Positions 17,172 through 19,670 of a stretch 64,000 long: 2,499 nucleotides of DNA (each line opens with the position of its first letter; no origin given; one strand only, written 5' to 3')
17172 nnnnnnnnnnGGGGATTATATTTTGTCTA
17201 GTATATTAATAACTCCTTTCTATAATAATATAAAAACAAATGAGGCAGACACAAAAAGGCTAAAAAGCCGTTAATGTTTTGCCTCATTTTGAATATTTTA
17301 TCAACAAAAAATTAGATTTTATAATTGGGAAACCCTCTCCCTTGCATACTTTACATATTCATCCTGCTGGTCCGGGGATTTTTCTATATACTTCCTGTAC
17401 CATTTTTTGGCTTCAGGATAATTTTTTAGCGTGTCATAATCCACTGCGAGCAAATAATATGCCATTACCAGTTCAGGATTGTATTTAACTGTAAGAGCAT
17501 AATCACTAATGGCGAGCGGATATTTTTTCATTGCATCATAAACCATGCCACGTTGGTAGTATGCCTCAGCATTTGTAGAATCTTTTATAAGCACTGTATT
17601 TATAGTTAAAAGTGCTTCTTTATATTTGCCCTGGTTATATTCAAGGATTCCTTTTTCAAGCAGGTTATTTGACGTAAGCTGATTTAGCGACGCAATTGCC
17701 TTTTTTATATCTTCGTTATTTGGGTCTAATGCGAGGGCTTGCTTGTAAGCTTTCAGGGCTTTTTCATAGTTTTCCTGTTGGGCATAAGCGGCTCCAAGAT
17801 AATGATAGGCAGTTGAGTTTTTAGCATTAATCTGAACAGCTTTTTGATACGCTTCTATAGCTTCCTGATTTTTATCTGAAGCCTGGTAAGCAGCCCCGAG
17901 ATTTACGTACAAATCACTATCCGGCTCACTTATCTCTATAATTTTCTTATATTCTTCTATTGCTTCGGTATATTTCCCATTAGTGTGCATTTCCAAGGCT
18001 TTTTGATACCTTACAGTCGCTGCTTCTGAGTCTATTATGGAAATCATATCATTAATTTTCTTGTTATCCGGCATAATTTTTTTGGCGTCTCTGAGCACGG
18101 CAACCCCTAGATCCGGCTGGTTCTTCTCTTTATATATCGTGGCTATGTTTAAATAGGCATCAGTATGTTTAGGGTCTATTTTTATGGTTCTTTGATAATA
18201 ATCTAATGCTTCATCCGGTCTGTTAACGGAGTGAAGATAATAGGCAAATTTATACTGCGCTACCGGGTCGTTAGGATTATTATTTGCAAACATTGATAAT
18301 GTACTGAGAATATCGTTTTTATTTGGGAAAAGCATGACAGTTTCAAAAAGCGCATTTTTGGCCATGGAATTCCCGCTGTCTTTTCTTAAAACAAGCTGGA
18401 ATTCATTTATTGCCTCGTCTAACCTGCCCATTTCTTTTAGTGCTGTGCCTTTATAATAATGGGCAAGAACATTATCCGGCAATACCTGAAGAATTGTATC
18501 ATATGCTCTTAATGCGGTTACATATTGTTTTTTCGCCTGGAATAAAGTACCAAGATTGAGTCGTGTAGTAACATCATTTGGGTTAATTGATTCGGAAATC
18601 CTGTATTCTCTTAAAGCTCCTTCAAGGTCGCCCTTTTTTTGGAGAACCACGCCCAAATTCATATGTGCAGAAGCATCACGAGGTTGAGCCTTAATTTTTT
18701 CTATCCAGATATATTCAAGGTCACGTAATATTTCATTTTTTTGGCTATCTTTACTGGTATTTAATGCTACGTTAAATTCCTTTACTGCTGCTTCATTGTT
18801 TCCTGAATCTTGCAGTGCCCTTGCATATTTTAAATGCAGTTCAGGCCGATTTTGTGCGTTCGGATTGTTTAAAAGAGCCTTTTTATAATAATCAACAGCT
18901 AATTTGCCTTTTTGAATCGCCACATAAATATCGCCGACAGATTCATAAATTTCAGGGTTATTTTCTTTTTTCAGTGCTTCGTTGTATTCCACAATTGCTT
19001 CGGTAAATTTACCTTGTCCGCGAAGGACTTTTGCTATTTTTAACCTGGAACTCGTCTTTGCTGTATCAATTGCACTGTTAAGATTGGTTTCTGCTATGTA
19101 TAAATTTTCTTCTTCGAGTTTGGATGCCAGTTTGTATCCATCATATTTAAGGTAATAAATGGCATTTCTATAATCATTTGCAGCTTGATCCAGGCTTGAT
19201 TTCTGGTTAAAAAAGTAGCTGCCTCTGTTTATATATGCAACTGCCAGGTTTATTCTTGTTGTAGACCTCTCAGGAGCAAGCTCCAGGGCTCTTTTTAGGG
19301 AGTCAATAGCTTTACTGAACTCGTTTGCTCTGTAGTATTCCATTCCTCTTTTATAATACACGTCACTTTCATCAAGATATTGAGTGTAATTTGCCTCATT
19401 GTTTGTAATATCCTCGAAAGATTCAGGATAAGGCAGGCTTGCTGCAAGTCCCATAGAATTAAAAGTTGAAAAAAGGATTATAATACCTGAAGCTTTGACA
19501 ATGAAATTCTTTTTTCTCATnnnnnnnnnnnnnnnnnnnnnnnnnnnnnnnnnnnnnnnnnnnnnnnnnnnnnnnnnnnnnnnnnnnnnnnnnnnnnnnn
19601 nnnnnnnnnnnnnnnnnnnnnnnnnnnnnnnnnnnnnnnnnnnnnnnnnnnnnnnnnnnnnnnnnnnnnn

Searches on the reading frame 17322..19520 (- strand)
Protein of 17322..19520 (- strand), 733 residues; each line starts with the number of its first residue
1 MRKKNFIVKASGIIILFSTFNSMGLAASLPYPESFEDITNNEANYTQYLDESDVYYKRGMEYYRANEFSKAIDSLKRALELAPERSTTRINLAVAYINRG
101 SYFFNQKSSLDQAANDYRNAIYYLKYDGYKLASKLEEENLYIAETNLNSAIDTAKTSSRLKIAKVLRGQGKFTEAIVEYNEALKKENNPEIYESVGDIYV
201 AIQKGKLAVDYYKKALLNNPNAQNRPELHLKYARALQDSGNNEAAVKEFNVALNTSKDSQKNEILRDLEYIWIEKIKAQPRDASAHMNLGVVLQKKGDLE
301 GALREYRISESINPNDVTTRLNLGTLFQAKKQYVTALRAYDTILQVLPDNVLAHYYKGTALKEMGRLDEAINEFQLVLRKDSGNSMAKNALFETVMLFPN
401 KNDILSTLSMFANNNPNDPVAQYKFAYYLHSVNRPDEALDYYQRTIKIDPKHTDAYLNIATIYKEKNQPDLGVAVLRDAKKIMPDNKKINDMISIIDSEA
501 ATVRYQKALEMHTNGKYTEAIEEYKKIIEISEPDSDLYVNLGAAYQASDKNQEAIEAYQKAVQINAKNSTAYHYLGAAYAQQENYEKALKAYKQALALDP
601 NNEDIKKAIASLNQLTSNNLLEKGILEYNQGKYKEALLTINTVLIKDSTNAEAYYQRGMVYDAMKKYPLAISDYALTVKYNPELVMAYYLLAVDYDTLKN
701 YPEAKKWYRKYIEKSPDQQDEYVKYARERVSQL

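Call 7: search_protein_families(library=pfam, proteins=[window:17322-19520:-], max_evalue=0.01)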
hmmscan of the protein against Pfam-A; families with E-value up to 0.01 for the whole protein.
window:17322-19520:- (733 aa): 37 families (the best 25 are shown)
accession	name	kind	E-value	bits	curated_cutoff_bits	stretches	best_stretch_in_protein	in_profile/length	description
PF07719.23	TPR_2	-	2.7e-68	220.9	27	7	571-602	3-34/34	Tetratricopeptide repeat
PF00515.34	TPR_1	-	5.7e-67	219.4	27.8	6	571-602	3-34/34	Tetratricopeptide repeat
PF13414.12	TPR_11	-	1.3e-51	172.4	26.8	8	550-582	9-41/42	TPR repeat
PF13432.12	TPR_16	-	2.1e-47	159.5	32.7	4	541-602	3-64/65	Tetratricopeptide repeat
PF13428.12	TPR_14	-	5.8e-43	141.3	23.5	3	571-610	3-42/44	Tetratricopeptide repeat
PF14559.12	TPR_19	-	8.3e-43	145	25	6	547-612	3-68/68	Tetratricopeptide repeat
PF13181.12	TPR_8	-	1.5e-42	140.5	25.7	3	536-568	2-34/34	Tetratricopeptide repeat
PF13431.12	TPR_17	-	1e-41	138.1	24.4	3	441-470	1-30/34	Tetratricopeptide repeat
PF13424.12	TPR_12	-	2.7e-38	130.5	30.1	4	537-599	5-75/77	Tetratricopeptide repeat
PF13371.12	TPR_9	-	4.6e-29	100.7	35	2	541-608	1-68/73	Tetratricopeptide repeat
PF24575.1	TPR_Slam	-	1.3e-21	77.4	35.2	0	338-401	36-95/104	Surface lipoprotein assembly modifier, N-terminal TPR repeats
PF13174.12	TPR_6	-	5.7e-21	74.1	26.3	0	571-601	2-32/33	Tetratricopeptide repeat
PF23914.1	TPR_CcmH_CycH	-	6.7e-21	75.2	42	2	567-676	48-146/158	Cytochrome c-type biogenesis protein H TPR domain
PF13176.12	TPR_7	-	1.5e-18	65.7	27.9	1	573-604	3-34/36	Tetratricopeptide repeat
PF13374.12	TPR_10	-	2.8e-18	65.7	27.5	1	570-598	3-31/42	Tetratricopeptide repeat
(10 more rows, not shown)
